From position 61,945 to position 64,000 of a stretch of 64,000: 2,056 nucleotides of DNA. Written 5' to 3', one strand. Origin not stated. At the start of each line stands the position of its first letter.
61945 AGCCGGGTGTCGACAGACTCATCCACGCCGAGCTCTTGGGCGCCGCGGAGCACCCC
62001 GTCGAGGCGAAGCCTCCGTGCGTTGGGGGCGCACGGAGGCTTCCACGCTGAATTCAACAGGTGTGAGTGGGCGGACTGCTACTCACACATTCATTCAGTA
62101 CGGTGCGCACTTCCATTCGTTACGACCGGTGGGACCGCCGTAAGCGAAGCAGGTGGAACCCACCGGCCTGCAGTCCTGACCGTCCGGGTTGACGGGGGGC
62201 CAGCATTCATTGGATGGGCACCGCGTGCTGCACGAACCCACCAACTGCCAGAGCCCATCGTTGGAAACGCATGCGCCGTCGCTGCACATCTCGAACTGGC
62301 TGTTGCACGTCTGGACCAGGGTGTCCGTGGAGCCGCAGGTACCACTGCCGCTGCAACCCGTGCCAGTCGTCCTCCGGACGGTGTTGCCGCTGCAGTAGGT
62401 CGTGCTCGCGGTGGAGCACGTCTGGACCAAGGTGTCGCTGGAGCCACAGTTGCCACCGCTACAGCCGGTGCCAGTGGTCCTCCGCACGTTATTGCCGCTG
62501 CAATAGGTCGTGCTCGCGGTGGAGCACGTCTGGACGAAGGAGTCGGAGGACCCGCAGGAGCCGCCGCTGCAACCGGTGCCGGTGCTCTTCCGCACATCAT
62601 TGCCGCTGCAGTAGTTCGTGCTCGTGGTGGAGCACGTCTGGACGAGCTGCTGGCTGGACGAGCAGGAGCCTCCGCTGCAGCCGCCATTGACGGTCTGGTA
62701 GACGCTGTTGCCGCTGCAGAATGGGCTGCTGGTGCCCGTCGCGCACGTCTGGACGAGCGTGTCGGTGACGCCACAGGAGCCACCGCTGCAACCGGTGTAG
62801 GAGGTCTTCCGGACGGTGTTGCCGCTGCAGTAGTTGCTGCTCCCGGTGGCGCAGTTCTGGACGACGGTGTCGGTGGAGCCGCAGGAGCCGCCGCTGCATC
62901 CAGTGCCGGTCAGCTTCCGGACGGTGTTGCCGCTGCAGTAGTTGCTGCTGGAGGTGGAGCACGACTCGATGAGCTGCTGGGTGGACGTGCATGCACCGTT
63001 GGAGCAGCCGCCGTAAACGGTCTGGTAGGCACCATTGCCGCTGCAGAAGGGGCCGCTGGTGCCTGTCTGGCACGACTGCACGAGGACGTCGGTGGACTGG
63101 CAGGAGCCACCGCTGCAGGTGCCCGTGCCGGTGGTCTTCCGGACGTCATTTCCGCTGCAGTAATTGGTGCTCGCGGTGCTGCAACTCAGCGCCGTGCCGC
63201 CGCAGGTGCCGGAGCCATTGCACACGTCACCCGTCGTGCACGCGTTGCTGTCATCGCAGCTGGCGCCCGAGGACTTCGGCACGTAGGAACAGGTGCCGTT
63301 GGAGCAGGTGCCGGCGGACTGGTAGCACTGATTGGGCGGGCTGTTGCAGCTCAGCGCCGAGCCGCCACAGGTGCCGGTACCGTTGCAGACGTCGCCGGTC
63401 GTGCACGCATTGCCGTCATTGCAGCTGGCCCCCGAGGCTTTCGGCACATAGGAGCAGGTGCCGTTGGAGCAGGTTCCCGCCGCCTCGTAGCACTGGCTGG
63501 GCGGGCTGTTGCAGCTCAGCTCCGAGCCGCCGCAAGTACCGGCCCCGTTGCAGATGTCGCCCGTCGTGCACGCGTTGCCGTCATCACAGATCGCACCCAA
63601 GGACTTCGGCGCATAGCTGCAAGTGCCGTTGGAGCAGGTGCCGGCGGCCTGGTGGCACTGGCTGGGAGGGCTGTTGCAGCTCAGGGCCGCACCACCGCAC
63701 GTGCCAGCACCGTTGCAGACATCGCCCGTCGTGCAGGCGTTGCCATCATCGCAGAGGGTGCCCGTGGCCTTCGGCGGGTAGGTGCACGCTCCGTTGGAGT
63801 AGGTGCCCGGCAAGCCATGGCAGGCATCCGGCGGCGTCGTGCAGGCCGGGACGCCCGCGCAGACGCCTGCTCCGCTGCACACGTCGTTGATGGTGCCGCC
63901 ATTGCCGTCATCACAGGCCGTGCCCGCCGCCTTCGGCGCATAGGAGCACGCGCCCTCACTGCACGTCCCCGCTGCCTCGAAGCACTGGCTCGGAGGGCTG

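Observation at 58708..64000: Tandem paralogous kelch + cysteine-rich-repeat lipoproteins with about 90% nucleotide identity and a possibly uncharacterised 37-aa Cys repeat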

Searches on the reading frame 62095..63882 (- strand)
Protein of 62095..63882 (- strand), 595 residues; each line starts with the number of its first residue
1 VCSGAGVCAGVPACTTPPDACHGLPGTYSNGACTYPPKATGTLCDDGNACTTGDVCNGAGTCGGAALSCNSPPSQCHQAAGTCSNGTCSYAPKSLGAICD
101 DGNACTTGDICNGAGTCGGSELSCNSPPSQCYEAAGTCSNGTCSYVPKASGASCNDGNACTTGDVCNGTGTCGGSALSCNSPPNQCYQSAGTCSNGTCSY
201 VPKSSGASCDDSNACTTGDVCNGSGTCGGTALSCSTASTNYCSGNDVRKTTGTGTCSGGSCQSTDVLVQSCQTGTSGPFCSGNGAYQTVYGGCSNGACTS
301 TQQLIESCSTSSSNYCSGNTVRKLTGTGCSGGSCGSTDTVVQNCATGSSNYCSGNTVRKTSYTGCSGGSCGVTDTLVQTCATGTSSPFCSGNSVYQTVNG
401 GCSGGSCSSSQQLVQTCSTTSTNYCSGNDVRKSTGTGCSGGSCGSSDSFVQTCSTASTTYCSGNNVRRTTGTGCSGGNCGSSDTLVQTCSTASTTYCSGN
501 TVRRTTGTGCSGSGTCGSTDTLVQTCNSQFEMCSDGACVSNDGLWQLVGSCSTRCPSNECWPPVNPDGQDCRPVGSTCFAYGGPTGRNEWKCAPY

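Call 4: search_protein_families(library=pfam, proteins=[window:62095-63882:-], max_evalue=1)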
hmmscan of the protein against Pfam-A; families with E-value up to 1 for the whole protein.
window:62095-63882:- (595 aa): 0 families

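Call 5: search_protein_families(library=ncbifam, proteins=[window:62095-63882:-], max_evalue=1)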
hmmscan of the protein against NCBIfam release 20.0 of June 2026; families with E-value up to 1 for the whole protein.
window:62095-63882:- (595 aa): 1 family
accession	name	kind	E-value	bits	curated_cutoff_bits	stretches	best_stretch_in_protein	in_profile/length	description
TIGR03988.1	antisig_RsrA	equivalog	0.0067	16.5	62.5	0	286-331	10-55/77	mycothiol system anti-sigma-R factor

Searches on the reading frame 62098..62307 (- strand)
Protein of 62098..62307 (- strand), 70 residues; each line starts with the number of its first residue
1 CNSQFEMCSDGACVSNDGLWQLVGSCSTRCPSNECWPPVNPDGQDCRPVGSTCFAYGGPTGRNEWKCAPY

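Call 9: search_protein_families(library=pfam, proteins=[window:62098-62307:-], max_evalue=10)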
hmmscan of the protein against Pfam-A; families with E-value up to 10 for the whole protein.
seq(70 aa): 1 family
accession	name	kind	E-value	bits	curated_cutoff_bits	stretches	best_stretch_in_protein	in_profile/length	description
PF14828.11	Amnionless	-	6.4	5.9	30.4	1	6-51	192-237/442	Amnionless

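Call 10: search_protein_families(library=ncbifam, proteins=[window:62098-62307:-], max_evalue=10)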
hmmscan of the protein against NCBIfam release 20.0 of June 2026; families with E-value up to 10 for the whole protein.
seq(70 aa): 0 families

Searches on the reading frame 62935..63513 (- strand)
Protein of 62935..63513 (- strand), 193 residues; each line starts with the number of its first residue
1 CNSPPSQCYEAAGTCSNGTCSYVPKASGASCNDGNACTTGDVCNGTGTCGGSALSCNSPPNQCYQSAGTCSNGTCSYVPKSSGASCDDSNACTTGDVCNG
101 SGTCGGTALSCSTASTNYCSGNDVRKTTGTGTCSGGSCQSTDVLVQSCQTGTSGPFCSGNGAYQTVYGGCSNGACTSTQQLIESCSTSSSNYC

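Call 75: predict_structure(alignment_id=A4)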
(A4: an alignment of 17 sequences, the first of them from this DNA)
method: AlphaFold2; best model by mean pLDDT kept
length: 193 residues; sequences in the alignment: 17
mean_pLDDT: 89.0   pTM: 0.53
mean pLDDT of the five models: 89.0, 88.1, 86.3, 86.1, 82.4
residues with pLDDT >= 90: 129; 70-90: 50; 50-70: 13; < 50: 1
segments of 3 or more residues with pLDDT < 50: none
pLDDT, mean of each block of 10 residues (from residue 1): 93 92 95 91 94 92 94 93 94 92 89 85 87 72 93 88 93 95 72 50
secondary structure, 60 per line:
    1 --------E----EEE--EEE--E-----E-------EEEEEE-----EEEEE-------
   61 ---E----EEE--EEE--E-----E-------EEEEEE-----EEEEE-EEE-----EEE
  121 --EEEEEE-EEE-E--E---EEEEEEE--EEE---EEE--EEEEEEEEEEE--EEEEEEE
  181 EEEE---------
elements in order: E14-16 E19-21 E38-43 E49-53 E69-71 E74-76 E93-98 E104-108 E110-112 E118-120 E123-128 E130-132 E141-147 E150-152 E156-158 E161-171 E174-184
